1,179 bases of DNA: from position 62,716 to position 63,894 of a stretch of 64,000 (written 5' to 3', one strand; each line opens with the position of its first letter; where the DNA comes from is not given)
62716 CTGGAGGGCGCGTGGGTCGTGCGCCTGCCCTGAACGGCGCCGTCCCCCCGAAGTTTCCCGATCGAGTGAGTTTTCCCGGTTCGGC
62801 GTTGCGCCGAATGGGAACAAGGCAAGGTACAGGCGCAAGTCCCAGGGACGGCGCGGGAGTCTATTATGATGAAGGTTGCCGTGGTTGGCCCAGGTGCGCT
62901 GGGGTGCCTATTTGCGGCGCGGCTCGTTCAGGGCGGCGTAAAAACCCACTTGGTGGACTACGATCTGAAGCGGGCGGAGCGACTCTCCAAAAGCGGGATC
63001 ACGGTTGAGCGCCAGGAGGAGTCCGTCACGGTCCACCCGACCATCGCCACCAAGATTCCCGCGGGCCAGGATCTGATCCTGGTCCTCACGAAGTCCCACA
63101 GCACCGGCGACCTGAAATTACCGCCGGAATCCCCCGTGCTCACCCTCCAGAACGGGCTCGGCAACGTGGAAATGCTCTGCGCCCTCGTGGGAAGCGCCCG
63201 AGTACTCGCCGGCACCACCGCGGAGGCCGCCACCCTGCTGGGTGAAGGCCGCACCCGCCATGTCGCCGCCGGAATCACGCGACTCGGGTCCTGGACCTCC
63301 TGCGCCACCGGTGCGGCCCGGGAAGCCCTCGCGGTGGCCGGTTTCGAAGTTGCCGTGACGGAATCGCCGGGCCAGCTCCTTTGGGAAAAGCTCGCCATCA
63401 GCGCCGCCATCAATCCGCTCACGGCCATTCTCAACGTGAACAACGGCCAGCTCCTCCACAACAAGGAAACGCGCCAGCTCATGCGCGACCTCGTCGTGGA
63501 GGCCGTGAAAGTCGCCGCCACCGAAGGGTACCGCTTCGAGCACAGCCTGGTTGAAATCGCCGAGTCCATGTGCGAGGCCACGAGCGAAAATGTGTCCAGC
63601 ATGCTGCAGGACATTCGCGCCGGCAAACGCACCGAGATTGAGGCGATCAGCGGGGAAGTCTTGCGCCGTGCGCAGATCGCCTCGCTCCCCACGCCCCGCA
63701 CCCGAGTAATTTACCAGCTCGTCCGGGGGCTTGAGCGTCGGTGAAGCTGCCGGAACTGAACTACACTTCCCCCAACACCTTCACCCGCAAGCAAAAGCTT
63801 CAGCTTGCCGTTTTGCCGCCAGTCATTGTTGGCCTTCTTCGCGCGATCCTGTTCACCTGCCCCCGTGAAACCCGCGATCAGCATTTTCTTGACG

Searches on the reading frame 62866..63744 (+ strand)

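Call 44: search_protein_families(library=pfam, proteins=[window:62866-63744:+], max_evalue=0.0001)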
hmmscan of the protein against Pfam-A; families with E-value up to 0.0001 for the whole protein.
window:62866-63744:+ (292 aa): 2 families
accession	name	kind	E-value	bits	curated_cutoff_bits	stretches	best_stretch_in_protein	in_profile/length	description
PF08546.17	ApbA_C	-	5.5e-37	127.4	22.7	1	171-290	5-125/125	Ketopantoate reductase PanE/ApbA C terminal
PF02558.23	ApbA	-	1.9e-26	92.9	22.2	1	4-143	1-148/150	Ketopantoate reductase PanE/ApbA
